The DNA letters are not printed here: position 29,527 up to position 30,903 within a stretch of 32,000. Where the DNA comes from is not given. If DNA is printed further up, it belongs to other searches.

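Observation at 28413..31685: Translationally coupled operon of three paralogous Cys-rich envelope proteins sharing an unassigned C-[LV]-E-W-x-C-x-[KR]-W motif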

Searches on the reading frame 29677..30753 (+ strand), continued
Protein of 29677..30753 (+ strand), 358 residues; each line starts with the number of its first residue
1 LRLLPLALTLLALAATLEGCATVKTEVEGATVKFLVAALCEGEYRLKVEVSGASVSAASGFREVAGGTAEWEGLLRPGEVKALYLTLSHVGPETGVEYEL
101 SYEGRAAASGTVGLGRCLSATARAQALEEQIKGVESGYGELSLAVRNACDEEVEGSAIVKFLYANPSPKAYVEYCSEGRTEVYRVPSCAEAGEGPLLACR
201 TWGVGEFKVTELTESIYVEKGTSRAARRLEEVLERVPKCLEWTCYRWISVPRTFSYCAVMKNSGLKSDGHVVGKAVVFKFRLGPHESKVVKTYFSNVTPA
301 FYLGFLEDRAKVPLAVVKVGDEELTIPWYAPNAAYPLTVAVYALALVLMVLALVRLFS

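Call 52: search_solved_structures(query=A4, max_evalue=10)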
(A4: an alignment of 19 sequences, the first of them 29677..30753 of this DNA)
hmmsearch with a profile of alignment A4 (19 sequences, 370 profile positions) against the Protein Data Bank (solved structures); distinct sequences matched with E-value up to 10: 2.
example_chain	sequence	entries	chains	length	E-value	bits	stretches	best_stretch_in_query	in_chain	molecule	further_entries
1un6_B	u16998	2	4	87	4.2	9.6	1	191-268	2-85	TRANSCRIPTION FACTOR IIIA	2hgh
2gli_A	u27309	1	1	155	6.6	8.9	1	192-263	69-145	PROTEIN (FIVE-FINGER GLI)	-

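Call 55: search_protein_families(library=phrogs, proteins=[window:29677-30753:+, L014:4191-5024:+], max_evalue=0.1)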
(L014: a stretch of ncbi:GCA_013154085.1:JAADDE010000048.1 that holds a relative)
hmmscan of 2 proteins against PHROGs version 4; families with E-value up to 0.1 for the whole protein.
window:29677-30753:+ (358 aa): 0 families

L014:4191-5024:+ (277 aa): 0 families

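Call 56: search_protein_families(library=pfam, proteins=[L014:4191-5024:+, L014:3668-4201:+, L006:7153-7740:+, L012:4372-4938:+, L012:7676-8236:+], max_evalue=0.1)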
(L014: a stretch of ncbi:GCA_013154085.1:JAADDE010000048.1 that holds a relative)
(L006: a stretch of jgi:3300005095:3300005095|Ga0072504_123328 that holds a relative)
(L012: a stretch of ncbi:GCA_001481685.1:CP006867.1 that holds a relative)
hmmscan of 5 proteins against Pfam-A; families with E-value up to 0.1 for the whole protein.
L014:4191-5024:+ (277 aa): 3 families
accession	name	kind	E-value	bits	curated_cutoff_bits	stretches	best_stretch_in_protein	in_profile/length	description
PF13191.12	AAA_16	-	0.02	15.8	32.6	0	17-50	25-63/167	AAA ATPase domain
PF20720.3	nSTAND3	-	0.075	13.2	27.2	0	13-38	14-39/155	Novel STAND NTPase 3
PF13401.12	AAA_22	-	0.079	13.7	27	0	15-100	4-64/130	AAA domain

L014:3668-4201:+ (177 aa): 1 family
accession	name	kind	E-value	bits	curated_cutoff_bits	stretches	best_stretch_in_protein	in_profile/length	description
PF08429.16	PLU-1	-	0.05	13.2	28.5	1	54-148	212-306/338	PLU-1-like protein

L006:7153-7740:+ (195 aa): 2 families
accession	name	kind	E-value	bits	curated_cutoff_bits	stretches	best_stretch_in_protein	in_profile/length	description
PF14018.11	DUF4234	-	0.023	15.2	25.3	0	133-161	5-33/70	Domain of unknown function (DUF4234)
PF07637.16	PSD5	-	0.075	13.8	34.2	0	91-126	16-48/62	Protein of unknown function (DUF1595)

L012:4372-4938:+ (188 aa): 1 family
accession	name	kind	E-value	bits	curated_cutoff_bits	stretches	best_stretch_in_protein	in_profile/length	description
PF02014.22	Reeler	-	0.011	16.7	21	1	32-133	13-124/131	Reeler domain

L012:7676-8236:+ (186 aa): 0 families

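Call 57: predict_structure(alignment_id=A3)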
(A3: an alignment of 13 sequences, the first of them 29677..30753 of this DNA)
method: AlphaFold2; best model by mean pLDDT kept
length: 358 residues; sequences in the alignment: 13
mean_pLDDT: 86.1   pTM: 0.53
mean pLDDT of the five models: 86.1, 86.0, 85.8, 85.6, 83.9
residues with pLDDT >= 90: 175; 70-90: 152; 50-70: 26; < 50: 5
segments of 3 or more residues with pLDDT < 50: none
pLDDT, mean of each block of 10 residues (from residue 1): 57 55 84 91 94 86 87 92 88 81 82 69 89 81 90 93 94 88 92 89 86 77 73 86 93 88 91 94 92 90 90 91 88 93 94 92
secondary structure, 60 per line:
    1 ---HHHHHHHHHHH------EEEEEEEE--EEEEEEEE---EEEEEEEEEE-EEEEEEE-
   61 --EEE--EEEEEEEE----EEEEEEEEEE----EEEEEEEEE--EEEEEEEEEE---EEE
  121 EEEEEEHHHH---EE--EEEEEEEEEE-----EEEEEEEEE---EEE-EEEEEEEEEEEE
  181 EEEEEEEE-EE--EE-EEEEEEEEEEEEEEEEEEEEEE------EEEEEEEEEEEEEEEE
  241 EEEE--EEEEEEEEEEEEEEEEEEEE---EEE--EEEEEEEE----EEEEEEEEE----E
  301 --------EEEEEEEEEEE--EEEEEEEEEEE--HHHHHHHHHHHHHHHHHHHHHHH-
elements in order: H4-14 E21-28 E31-38 E42-51 E53-59 E63-65 E68-75 E80-89 E94-102 E105-114 E118-126 H127-130 E138-147 E153-161 E165-167 E169-188 E197-218 E225-244 E247-266 E270-272 E275-282 E287-295 E309-319 E322-332 H335-357

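Call 61: fold_search(model_id=the predicted structure, library=pdb)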
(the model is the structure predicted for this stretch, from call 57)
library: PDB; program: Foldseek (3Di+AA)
matches with E <= 10: 1364; with E <= 0.001: 17
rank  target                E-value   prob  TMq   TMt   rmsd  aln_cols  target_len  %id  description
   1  6avq_A                1.1e-04  0.98  0.19  0.09  33.4       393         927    9  The Therapeutic Antibody LM609 Selectively Inhibits Ligand Binding to Human alpha-V beta-3 Integrin via Steric Hindran (released 2017-11-01)
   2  8gce_A                1.6e-04  0.97  0.19  0.09  32.3       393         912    9  The Extracellular Domain of Integrin AlphaIIbBeta3 in Intermediate State (released 2024-03-06)
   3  7usm_A                1.7e-04  0.99  0.20  0.10  28.6       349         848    7  Integrin alphaM/beta2 ectodomain (released 2022-08-17)
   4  8csw                  1.7e-04  1.00  0.19  0.12  21.4       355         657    7  Local refinement of protein 4.2 in Class 2 of erythrocyte ankyrin-1 complex (released 2022-07-20)
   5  8t2v_A                1.8e-04  0.99  0.21  0.09  32.3       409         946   10  Cryo-EM Structures of Full-length Integrin alphaIIbbeta3 in Native Lipids (released 2023-07-26)
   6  8cs9_X                2.5e-04  1.00  0.20  0.13  24.6       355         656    9  Composite reconstruction of Class 1 of the erythrocyte ankyrin-1 complex (released 2022-07-20)
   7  4b60_B                2.5e-04  0.98  0.20  0.23  29.8       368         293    8  Structure of rFnBPA(189-505) in complex with fibrinogen gamma chain C- terminal peptide (released 2013-10-09)
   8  7usl_A                2.8e-04  0.98  0.20  0.09  29.1       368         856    6  Integrin alphaM/beta2 ectodomain in complex with adenylate cyclase toxin RTX751 and M1F5 Fab (released 2022-08-17)
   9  7uzs                  3.2e-04  1.00  0.20  0.12  21.2       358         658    7  Protein 4.2 (local refinement from consensus reconstruction of ankyrin complex classes) (released 2022-07-20)
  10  4b60_A                3.9e-04  0.91  0.18  0.21  29.8       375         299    8  Structure of rFnBPA(189-505) in complex with fibrinogen gamma chain C- terminal peptide (released 2013-10-09)
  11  9ub7_E                4.4e-04  0.99  0.23  0.16  29.7       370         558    8  Structure of glycosylphosphatidylinositol transamidase,state 1 (released 2026-04-08)
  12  7nxd_A                5.1e-04  0.97  0.22  0.10  29.6       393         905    7  Cryo-EM structure of human integrin alpha5beta1 in the half-bent conformation (released 2021-08-25)
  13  9fx2                  6.9e-04  0.87  0.19  0.07  31.8       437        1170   10  Structure of methylamine activated CD109 (released 2025-03-19)
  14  8oxw_A                7.7e-04  0.99  0.21  0.12  23.8       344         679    9  Transglutaminase 3 in complex with DH patient-derived Fab DH63-B02 (released 2023-10-18)
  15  4b5z                  8.5e-04  0.91  0.19  0.22  31.4       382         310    7  Structure of the apo-rFnBPA(189-505) from Staphylococcus aureus (released 2013-10-09)
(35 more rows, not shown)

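Call 65: fold_search(model_id=the predicted structure, library=viral)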
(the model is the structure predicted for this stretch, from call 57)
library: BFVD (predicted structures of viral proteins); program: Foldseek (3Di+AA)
matches with E <= 10: 656; with E <= 0.001: 1
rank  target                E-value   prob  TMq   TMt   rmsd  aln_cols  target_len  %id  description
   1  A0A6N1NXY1            6.4e-05  1.00  0.22  0.09  37.0       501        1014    9  DUF11 domain-containing protein [Tupanvirus soda lake]
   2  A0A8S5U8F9            1.1e-03  0.96  0.22  0.20  30.6       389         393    8  Clumping factor [Siphoviridae sp. ct9j27]
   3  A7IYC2                2.3e-03  0.80  0.17  0.14  24.8       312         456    8  Gp51 [Corynebacterium phage P1201]
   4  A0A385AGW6            2.7e-03  0.75  0.20  0.07  35.3       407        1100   12  Tail protein [Methanobacterium virus Drs3]
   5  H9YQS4                3.8e-03  0.60  0.17  0.17  33.0       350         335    9  (no name in the UniProt tables at hand)
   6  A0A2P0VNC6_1          4.2e-03  0.75  0.19  0.08  37.5       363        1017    8  Glycosyl hydrolase family 65 protein [Tetraselmis virus 1]
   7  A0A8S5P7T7            4.2e-03  0.66  0.20  0.09  31.1       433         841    6  FN3 [Siphoviridae sp. ctmYS12]
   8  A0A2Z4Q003            4.5e-03  0.47  0.14  0.13  29.4       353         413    7  Uncharacterized protein [Escherichia phage phi G17]
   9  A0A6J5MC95            4.5e-03  0.14  0.11  0.06  34.7       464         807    9  Uncharacterized protein [uncultured Caudovirales phage]
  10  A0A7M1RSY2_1          6.1e-03  0.28  0.14  0.05  32.6       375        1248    7  Spore coat protein-like protein [uncultured phage cr124_1]
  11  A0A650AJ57            1.0e-02  0.25  0.13  0.12  37.1       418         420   11  (no name in the UniProt tables at hand)
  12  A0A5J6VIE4            1.2e-02  0.54  0.17  0.07  30.9       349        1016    8  Uncharacterized protein [Megaviridae environmental sample]
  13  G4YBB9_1              1.8e-02  0.16  0.12  0.05  32.0       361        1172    9  (no name in the UniProt tables at hand)
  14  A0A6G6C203            2.1e-02  0.04  0.07  0.05  38.0       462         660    8  Putative glycoprotein [Camellia chlorotic ringspot virus]
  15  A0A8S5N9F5            2.2e-02  0.28  0.16  0.11  37.6       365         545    8  Uncharacterized protein [Siphoviridae sp. ctBmU27]
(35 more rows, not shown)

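Call 71: search_protein_families(library=pfam, alignment_id=A4, max_evalue=1)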
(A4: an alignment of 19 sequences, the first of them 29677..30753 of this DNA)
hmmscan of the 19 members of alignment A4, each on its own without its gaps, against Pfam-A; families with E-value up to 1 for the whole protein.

A. member 1, window:29677-30753:+ (358 aa): 0 families

B. families by the number of members that match (of 19 scanned): 11 families
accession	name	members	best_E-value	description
PF18423.6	zf_CopZ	1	0.0066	Zinc binding domain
PF22073.2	Cep192_D4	1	0.014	Cep192 domain 4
PF03107.22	C1_2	1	0.025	C1 domain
PF16749.10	Arteri_nsp7a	1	0.041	Arterivirus nonstructural protein 7 alpha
PF21270.2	SOGP_4th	1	0.065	Glycoside phosphorylase C-terminal domain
PF22289.1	DmmA-like_C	1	0.089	Dimethylamine monooxygenase subunit DmmA-like, C-terminal domain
PF11878.13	DOCK_C-D_N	1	0.11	Dedicator of cytokinesis C/D, N terminal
PF12555.13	SteA-like_C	1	0.22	SteA-like C-terminal domain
PF18439.7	zf_UBZ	1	0.24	Ubiquitin-Binding Zinc Finger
PF14651.12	Lipocalin_7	1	0.38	Lipocalin / cytosolic fatty-acid binding protein family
PF14494.11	DUF4436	1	0.95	Domain of unknown function (DUF4436)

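Call 80: search_protein_families(library=padloc, proteins=[window:29677-30753:+, L014:4191-5024:+], max_evalue=0.1)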
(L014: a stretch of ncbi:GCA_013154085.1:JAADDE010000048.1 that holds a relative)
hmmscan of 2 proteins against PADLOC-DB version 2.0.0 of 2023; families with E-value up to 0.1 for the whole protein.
window:29677-30753:+ (358 aa): 0 families

L014:4191-5024:+ (277 aa): 1 family
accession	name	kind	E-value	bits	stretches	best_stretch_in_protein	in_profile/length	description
PDLC04140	mad8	-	0.00065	17.3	1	5-46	16-57/314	mads_8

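Call 84: search_dna_similar(query=window:29677-30753:+, collection=phages, mode=protein, max_evalue=0.01)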
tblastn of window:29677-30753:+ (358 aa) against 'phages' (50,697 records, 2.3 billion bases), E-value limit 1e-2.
No match.

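Call 93: find_related_loci(query=window:29677-30753:+, collection=metagenome_contigs, flank=4000)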
Query window:29677-30753:+ (358 aa) in metagenome_contigs; peptide patterns used: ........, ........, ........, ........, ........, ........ (x = any residue, [..] = any of these).
164 stretches matched a pattern, but none encodes a relative of the query by tblastn (E <= 1e-3).
